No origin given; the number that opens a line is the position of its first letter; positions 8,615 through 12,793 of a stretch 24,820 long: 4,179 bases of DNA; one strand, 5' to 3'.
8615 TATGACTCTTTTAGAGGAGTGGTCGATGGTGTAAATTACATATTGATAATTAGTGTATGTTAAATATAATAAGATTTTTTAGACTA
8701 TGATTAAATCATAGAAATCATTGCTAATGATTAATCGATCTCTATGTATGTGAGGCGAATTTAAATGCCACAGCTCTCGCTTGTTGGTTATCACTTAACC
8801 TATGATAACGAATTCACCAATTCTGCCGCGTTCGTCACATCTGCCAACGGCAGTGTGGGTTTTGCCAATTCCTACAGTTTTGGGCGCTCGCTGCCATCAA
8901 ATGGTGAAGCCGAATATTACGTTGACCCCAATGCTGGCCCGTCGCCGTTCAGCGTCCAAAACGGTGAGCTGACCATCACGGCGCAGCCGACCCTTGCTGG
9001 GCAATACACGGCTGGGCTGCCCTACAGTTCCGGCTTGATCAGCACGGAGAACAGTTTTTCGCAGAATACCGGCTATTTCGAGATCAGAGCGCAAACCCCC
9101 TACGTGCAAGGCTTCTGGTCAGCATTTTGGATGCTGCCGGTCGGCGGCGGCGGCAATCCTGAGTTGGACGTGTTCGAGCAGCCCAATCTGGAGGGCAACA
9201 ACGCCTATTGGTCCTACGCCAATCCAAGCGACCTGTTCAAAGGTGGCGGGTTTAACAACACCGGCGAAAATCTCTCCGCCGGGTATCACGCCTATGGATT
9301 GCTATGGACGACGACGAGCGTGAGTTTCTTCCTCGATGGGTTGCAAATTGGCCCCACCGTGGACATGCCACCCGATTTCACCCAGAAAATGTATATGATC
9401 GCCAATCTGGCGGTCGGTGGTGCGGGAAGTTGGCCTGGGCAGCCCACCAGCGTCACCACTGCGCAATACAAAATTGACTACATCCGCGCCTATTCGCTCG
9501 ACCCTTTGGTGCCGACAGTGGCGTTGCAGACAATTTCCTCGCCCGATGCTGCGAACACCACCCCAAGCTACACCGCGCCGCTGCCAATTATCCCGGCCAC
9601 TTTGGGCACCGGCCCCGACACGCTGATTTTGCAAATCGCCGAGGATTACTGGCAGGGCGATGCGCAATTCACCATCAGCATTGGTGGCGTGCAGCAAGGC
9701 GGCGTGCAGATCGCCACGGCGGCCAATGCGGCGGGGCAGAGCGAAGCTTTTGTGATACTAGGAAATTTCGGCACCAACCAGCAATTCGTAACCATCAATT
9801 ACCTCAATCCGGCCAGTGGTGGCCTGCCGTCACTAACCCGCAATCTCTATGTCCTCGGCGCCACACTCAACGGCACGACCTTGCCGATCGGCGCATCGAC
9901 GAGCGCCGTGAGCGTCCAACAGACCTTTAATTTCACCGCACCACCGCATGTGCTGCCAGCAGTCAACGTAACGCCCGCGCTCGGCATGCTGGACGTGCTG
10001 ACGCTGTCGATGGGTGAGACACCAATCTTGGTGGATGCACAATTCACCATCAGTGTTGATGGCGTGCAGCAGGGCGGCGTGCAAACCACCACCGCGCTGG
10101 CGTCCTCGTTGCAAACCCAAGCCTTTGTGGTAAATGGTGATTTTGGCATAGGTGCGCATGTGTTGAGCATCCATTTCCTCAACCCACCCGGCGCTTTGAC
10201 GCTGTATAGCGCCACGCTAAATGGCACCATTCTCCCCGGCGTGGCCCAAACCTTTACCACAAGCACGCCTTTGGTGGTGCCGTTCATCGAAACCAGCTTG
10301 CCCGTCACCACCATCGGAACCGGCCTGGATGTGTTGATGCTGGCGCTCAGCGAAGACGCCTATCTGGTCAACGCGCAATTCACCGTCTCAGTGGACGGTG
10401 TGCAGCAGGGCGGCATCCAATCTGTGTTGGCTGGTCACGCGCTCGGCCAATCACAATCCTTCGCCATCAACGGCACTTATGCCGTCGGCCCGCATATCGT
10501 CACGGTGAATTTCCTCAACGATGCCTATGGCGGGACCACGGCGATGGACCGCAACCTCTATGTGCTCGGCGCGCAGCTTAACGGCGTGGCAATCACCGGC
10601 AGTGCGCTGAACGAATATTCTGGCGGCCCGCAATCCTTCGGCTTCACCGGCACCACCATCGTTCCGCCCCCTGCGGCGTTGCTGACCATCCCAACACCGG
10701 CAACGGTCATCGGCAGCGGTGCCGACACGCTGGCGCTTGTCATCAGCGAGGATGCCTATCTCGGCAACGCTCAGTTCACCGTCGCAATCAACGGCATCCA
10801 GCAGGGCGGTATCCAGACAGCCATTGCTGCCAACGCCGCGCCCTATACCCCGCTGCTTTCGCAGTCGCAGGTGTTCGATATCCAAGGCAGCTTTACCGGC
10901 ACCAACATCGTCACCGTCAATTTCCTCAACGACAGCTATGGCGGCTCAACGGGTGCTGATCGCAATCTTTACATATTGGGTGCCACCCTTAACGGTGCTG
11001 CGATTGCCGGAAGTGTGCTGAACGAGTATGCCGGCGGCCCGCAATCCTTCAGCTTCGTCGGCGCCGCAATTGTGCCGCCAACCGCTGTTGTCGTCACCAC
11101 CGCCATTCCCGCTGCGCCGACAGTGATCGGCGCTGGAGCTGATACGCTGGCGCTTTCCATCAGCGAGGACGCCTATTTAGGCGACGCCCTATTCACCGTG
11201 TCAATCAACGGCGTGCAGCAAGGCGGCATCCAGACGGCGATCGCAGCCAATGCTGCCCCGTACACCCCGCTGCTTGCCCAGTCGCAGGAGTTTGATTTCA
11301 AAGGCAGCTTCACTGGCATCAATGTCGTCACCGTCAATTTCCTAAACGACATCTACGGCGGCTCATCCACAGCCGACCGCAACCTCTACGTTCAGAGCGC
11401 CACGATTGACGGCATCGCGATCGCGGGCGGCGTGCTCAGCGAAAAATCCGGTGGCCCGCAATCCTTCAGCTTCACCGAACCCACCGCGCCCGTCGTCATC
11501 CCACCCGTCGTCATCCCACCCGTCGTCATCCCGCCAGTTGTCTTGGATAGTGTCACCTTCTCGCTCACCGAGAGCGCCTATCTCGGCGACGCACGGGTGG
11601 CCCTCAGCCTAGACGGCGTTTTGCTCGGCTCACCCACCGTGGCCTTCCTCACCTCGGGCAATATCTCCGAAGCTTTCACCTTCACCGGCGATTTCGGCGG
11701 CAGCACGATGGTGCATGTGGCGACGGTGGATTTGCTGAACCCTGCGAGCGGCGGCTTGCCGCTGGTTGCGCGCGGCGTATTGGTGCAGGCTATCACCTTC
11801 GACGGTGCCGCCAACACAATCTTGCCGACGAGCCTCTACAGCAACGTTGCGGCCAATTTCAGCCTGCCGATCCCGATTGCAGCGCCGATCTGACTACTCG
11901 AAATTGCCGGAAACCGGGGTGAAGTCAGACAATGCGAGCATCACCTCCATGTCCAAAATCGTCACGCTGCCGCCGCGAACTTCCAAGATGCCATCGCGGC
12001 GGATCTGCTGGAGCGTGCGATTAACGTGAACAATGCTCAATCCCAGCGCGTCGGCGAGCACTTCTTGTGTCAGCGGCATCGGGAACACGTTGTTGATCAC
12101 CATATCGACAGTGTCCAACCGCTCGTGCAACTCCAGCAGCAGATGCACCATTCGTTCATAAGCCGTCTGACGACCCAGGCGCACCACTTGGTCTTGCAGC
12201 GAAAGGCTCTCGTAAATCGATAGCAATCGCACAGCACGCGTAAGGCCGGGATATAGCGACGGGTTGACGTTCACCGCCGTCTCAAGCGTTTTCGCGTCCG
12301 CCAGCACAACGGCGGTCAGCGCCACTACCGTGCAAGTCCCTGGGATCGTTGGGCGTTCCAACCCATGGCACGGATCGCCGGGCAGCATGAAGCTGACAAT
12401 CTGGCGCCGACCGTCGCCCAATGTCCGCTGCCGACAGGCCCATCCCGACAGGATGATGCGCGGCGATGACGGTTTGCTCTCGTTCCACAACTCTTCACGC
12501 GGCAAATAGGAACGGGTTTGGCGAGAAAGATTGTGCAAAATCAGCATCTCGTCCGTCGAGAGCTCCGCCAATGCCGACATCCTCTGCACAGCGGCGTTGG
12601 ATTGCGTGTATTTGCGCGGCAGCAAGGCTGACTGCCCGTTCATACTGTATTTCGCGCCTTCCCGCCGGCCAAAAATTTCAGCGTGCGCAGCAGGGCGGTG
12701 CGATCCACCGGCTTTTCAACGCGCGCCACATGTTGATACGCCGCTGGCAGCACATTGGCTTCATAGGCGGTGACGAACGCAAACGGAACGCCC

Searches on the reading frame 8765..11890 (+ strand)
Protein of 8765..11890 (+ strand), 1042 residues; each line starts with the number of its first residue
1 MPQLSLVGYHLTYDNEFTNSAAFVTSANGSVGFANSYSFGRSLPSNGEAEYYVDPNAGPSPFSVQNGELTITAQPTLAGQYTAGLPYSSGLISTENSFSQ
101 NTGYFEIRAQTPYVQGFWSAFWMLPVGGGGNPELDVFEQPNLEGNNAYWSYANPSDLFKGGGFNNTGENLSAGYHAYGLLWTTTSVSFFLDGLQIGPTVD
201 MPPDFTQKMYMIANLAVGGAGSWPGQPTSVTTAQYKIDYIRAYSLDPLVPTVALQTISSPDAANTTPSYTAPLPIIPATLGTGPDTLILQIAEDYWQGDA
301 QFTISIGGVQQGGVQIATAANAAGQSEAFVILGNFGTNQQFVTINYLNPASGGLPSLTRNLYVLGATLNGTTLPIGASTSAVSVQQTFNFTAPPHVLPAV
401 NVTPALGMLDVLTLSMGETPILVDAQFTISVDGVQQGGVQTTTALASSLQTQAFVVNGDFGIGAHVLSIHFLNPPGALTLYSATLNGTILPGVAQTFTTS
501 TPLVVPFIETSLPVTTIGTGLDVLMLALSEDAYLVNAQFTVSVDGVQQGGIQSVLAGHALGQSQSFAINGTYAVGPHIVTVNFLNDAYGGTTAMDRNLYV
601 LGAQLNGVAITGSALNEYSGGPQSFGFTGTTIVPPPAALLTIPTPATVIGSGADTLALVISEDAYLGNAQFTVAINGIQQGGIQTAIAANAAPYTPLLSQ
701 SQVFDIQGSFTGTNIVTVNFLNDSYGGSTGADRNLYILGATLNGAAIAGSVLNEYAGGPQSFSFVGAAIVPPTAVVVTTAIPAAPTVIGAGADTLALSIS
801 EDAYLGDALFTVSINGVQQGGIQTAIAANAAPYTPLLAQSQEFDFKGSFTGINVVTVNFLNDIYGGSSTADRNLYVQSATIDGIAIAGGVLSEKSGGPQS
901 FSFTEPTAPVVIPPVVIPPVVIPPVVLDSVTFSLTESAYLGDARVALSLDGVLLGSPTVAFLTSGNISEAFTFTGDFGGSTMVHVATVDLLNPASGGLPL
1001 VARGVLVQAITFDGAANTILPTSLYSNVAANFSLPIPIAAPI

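Call 6: search_protein_families(library=pfam, proteins=[window:8765-11890:+], max_evalue=0.01)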
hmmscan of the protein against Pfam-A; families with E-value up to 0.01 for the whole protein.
window:8765-11890:+ (1042 aa): 3 families
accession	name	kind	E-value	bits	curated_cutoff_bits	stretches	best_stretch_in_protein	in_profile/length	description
PF16841.11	CBM60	-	8e-43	145.3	28.2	4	801-884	8-79/91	Ca-dependent carbohydrate-binding module xylan-binding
PF00722.28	Glyco_hydro_16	-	1.4e-12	47.8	22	1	58-240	10-174/175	Glycosyl hydrolases family 16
PF03935.22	SKN1_KRE6_Sbg1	-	0.00014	20.8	30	1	50-124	154-222/501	Beta-glucan synthesis-associated protein SKN1/KRE6/Sbg1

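Call 7: search_protein_families(library=ncbifam, proteins=[window:8765-11890:+], max_evalue=0.01)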
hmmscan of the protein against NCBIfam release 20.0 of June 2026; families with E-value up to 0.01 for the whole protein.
window:8765-11890:+ (1042 aa): 2 families
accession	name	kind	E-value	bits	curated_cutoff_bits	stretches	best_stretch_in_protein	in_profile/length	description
NF052454.1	BtaGlycanEglC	equivalog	1.3e-44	152.8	700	1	34-246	243-459/459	endo-1,3-1,4-beta-glycanase EglC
NF047856.1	BGlucanaseBglS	equivalog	0.0013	18.3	300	1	82-241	77-233/237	beta-glucanase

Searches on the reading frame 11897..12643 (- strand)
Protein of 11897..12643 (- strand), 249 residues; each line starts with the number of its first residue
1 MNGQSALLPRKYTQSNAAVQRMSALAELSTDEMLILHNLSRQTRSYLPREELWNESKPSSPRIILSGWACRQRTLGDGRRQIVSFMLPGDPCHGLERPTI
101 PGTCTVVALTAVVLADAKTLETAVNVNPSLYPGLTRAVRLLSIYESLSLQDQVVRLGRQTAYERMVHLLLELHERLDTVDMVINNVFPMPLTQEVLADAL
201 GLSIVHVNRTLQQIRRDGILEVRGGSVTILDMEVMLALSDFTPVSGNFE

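Call 6: search_protein_families(library=pfam, proteins=[window:11897-12643:-], max_evalue=0.01)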
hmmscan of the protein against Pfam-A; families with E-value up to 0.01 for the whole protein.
window:11897-12643:- (249 aa): 3 families
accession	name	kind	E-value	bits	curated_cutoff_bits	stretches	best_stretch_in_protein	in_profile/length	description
PF13545.12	HTH_Crp_2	-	8.2e-17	61.4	27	1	163-235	1-67/70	Crp-like helix-turn-helix domain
PF00027.35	cNMP_binding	-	7.3e-06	26.3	27.5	1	44-114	2-74/89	Cyclic nucleotide-binding domain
PF00325.26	Crp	-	6.7e-05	23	21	1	190-219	2-31/32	Bacterial regulatory proteins, crp family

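Call 7: search_protein_families(library=ncbifam, proteins=[window:11897-12643:-], max_evalue=0.01)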
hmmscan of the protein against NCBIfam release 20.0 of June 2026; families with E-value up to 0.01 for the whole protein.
window:11897-12643:- (249 aa): 4 families
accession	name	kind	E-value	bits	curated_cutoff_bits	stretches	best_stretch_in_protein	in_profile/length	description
NF050806.1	TransRegFixKCaul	equivalog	8.8e-19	67.6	300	1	41-223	23-197/215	transcriptional regulator FixK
NF045989.1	TransRegFnrLRhodb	equivalog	8.6e-18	64.4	300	1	26-236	22-232/245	transcriptional regulator FnrL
NF008365.0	PRK11161.1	subfamily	1.7e-08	34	228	1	78-240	85-244/250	fumarate/nitrate reduction transcriptional regulator Fnr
NF006901.0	PRK09392.1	equivalog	0.00044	19.6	211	1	159-239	147-221/236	transcriptional activator FtrB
